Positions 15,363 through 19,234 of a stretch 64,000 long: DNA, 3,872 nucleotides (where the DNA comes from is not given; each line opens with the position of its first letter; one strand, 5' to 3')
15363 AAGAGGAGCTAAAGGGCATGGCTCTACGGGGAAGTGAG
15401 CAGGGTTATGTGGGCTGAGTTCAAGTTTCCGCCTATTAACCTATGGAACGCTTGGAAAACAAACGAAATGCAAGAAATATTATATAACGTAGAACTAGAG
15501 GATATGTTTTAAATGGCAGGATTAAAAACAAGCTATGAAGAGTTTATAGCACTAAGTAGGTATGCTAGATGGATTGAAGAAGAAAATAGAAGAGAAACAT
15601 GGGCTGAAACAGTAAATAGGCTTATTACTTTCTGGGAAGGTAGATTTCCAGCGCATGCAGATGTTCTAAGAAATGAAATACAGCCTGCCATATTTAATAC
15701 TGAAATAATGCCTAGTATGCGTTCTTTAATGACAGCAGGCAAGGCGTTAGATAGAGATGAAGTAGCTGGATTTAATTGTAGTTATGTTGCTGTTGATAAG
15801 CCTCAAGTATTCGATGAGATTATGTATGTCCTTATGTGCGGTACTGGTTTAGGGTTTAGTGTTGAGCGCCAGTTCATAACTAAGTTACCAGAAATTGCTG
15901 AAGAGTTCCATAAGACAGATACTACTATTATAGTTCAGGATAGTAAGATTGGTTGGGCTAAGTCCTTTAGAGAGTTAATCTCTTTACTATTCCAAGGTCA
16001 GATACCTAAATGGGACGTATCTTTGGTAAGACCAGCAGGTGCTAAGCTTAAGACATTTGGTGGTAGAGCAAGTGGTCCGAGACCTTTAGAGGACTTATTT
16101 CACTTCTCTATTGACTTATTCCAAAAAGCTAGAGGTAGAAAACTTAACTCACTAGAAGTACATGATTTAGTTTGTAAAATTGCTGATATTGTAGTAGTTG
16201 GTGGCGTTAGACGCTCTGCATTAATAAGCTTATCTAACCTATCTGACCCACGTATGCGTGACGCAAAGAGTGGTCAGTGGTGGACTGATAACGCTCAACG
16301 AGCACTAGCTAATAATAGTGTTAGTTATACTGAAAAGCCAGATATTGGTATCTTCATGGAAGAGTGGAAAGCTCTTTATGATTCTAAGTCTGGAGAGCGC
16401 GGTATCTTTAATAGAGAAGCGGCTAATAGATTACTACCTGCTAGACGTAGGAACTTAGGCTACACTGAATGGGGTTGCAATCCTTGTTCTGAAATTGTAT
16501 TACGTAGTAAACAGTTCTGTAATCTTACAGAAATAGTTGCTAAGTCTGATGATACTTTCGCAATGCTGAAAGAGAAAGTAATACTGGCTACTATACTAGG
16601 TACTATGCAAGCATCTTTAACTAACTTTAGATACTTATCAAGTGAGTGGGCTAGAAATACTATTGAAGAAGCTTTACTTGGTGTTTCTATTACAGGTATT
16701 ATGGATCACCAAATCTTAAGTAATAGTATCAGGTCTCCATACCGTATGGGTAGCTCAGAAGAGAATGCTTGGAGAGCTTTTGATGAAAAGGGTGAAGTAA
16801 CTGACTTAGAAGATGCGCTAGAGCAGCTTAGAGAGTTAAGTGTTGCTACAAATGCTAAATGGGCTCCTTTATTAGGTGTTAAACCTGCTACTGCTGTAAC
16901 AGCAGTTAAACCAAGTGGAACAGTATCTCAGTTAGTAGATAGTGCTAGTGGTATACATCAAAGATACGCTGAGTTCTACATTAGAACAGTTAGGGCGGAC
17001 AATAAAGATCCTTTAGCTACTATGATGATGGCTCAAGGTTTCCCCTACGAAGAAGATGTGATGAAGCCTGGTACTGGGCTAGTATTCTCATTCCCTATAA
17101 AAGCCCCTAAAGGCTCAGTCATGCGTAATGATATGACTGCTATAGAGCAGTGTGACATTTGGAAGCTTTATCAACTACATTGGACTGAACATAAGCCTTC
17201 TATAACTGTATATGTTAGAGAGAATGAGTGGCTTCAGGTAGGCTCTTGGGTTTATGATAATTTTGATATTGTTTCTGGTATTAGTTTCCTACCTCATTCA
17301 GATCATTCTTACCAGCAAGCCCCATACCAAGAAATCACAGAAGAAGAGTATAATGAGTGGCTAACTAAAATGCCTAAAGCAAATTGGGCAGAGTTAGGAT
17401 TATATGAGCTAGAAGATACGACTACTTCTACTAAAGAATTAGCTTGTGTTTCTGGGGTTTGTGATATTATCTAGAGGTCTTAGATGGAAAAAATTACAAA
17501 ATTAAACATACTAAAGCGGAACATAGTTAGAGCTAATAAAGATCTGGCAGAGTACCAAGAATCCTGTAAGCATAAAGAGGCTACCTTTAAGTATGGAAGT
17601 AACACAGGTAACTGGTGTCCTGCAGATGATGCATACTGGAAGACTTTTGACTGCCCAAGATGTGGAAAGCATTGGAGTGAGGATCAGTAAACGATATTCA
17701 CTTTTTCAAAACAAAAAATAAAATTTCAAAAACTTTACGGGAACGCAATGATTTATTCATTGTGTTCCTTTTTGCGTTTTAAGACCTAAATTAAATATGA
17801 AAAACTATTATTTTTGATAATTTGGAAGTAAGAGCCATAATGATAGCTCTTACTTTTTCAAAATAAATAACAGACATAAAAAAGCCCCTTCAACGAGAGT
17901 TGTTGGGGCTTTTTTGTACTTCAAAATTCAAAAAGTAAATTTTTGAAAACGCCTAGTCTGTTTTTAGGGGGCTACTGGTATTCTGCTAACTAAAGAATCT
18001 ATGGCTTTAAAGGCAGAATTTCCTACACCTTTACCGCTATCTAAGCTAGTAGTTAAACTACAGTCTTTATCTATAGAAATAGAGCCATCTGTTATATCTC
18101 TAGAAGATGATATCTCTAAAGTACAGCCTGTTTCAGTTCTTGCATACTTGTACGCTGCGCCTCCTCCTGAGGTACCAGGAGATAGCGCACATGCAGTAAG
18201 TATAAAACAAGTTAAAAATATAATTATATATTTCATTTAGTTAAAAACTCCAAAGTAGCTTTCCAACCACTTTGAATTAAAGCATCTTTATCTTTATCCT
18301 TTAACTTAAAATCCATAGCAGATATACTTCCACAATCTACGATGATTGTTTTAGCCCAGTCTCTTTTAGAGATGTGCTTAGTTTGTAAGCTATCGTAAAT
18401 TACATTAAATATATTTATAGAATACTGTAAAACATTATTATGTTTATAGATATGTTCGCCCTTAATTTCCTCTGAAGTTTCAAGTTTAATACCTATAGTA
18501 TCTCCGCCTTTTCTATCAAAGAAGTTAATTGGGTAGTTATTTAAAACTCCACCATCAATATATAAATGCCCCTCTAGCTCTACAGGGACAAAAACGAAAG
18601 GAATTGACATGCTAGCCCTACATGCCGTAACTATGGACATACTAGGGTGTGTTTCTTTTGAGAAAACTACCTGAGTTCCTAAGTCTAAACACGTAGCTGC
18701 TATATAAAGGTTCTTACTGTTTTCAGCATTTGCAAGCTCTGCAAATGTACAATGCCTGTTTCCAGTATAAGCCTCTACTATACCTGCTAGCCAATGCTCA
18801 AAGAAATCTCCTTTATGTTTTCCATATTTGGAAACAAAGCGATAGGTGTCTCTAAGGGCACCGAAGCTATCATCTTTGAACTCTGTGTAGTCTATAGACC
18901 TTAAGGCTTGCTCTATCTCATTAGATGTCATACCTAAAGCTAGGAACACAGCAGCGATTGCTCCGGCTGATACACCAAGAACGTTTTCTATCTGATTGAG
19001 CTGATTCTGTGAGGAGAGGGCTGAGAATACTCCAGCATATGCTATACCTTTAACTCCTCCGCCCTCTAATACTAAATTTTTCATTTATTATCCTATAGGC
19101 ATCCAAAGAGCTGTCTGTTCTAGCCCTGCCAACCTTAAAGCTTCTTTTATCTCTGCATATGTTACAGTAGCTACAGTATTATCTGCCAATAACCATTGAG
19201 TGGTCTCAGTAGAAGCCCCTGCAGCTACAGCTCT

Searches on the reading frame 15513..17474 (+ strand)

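Call 95: search_protein_families(library=pfam, proteins=[window:15513-17474:+], max_evalue=0.001)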
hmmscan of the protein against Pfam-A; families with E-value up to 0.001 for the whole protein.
window:15513-17474:+ (653 aa): 3 families
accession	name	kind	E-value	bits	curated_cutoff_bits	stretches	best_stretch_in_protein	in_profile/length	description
PF02867.20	Ribonuc_red_lgC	-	5.7e-07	29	23.9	0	291-342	181-233/523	Ribonucleotide reductase, barrel domain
PF21995.1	RNR-II_ins_dom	-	1.1e-06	29.3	27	1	139-196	37-100/107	B12-dependent ribonucleotide reductase, insertion domain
PF17975.6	RNR_Alpha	-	0.00034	21.5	26.4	0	15-39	27-51/101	Ribonucleotide reductase alpha domain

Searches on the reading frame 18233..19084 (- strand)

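Call 96: search_protein_families(library=pfam, proteins=[window:18233-19084:-], max_evalue=0.001)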
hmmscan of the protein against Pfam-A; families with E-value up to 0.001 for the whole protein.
window:18233-19084:- (283 aa): 1 family
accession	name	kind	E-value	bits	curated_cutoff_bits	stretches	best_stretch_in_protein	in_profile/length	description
PF01734.28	Patatin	-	1.8e-35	123.3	27.7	1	4-188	1-189/191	Patatin-like phospholipase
